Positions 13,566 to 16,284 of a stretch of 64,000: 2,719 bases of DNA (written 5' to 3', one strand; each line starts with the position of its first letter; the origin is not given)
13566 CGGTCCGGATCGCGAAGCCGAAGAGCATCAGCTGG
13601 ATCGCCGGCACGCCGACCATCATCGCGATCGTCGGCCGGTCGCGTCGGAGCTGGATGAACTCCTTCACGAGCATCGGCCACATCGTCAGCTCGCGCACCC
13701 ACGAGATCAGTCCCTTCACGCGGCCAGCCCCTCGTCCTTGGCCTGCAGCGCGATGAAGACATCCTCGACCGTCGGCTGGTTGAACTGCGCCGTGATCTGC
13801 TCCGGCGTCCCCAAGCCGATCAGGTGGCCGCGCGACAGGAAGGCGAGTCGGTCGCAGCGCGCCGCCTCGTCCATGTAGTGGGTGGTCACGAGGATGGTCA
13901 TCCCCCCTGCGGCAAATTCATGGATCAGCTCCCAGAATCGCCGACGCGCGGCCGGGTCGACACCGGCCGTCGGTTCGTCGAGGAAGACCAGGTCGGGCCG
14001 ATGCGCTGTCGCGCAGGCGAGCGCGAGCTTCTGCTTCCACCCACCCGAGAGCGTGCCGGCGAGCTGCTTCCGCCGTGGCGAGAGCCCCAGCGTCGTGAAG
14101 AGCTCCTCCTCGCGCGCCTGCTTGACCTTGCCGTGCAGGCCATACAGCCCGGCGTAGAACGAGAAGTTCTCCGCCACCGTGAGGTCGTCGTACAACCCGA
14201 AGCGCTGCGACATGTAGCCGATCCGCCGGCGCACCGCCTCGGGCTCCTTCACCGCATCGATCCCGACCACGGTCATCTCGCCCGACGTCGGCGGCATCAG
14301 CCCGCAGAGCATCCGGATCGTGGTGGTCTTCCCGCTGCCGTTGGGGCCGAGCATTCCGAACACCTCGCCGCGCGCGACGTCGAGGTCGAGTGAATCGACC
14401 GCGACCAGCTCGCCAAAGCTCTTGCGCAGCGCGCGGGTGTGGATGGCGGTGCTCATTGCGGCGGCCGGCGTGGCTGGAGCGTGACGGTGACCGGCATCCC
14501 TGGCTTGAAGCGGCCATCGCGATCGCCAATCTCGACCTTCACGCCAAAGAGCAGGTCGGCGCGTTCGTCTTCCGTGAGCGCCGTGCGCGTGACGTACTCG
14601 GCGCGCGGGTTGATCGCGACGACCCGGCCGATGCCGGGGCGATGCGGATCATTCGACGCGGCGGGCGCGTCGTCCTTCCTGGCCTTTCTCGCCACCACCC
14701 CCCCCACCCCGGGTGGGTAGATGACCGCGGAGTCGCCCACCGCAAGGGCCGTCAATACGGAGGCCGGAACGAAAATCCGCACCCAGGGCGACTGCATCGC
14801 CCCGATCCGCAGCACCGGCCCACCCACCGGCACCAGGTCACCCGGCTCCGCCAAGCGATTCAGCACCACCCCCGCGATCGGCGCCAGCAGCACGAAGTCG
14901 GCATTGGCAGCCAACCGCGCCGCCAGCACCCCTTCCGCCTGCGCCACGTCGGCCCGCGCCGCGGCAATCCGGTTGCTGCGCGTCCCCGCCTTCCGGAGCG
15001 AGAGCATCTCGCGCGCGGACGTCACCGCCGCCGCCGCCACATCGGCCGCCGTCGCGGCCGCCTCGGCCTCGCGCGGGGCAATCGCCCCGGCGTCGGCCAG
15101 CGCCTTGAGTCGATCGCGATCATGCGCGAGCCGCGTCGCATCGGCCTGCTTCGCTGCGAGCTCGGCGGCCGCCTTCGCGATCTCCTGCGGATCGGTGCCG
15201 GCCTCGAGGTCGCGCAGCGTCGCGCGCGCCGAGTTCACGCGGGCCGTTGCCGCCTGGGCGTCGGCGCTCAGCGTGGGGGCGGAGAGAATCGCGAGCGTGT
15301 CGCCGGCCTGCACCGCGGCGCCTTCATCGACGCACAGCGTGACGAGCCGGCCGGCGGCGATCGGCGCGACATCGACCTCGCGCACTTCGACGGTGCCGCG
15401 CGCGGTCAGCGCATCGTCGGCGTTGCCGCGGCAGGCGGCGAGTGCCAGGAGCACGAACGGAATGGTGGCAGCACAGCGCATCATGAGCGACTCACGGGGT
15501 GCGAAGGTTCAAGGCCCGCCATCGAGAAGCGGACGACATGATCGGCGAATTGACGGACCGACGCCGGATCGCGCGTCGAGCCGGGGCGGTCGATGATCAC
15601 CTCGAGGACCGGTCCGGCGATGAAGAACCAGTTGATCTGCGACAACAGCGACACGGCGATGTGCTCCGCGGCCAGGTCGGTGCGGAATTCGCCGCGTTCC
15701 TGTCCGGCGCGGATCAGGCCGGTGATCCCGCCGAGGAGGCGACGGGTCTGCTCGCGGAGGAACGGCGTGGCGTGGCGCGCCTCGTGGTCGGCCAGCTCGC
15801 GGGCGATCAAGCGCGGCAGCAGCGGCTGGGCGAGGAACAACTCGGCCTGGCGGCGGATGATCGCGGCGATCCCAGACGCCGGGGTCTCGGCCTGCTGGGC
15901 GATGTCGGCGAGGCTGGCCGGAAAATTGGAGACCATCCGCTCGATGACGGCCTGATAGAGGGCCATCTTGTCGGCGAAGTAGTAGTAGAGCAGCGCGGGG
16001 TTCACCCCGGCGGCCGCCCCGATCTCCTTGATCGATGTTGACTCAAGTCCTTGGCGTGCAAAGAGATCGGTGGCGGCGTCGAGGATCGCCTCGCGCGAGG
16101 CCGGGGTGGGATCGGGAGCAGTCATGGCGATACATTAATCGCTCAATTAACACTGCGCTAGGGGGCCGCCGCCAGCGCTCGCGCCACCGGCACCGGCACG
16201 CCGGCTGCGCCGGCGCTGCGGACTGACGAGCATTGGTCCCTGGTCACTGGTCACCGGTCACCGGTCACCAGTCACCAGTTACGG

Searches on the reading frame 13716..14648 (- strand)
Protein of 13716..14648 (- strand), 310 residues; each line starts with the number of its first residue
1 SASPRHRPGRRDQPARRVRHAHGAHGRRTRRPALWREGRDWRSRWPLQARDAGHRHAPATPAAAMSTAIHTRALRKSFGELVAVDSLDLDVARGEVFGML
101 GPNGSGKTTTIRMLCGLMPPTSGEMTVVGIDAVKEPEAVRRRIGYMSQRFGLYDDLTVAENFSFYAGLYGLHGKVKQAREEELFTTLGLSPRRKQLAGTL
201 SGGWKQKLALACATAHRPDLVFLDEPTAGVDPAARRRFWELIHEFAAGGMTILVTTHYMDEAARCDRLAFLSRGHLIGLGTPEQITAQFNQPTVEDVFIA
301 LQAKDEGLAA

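Call 49: search_protein_families(library=pfam, proteins=[window:13716-14648:-])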
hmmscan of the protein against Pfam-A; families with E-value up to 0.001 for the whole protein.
window:13716-14648:- (310 aa): 4 families
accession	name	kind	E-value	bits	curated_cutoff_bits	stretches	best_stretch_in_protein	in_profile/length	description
PF00005.33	ABC_tran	-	5.2e-32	111.7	25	1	85-228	2-137/137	ABC transporter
PF13304.12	AAA_21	-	3.9e-12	47.3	27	1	193-257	231-298/304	AAA domain, putative AbiEii toxin, Type IV TA system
PF02463.25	SMC_N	-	0.00023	21.1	40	0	181-268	124-208/220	RecF/RecN/SMC N terminal domain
PF13558.12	SbcC_Walker_B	-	0.00069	20.2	27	0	214-243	60-89/90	SbcC/RAD50-like, Walker B motif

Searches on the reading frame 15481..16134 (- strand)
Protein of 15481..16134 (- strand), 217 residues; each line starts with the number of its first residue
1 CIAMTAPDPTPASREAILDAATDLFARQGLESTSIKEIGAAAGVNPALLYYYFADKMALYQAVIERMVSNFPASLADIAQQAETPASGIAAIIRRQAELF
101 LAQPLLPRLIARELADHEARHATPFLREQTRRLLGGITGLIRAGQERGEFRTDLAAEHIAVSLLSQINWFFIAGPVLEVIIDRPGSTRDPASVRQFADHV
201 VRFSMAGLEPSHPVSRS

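Call 49: search_protein_families(library=pfam, proteins=[window:15481-16134:-])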
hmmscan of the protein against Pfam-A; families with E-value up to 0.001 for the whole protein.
window:15481-16134:- (217 aa): 4 families
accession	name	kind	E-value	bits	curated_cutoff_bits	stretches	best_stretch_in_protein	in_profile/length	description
PF00440.29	TetR_N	-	1.4e-16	60.4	24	1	17-63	1-47/47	Bacterial regulatory proteins, tetR family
PF17938.6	TetR_C_29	-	5.3e-08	33.5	26.2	1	85-201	1-116/119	Tetracyclin repressor-like, C-terminal domain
PF09209.16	CecR_C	-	3.3e-06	27.6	24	1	90-208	6-125/125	HTH-type transcriptional dual regulator CecR, C-terminal domain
PF17932.6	TetR_C_24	-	0.0003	21.4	26.4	1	89-170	8-87/114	Tetracyclin repressor-like, C-terminal domain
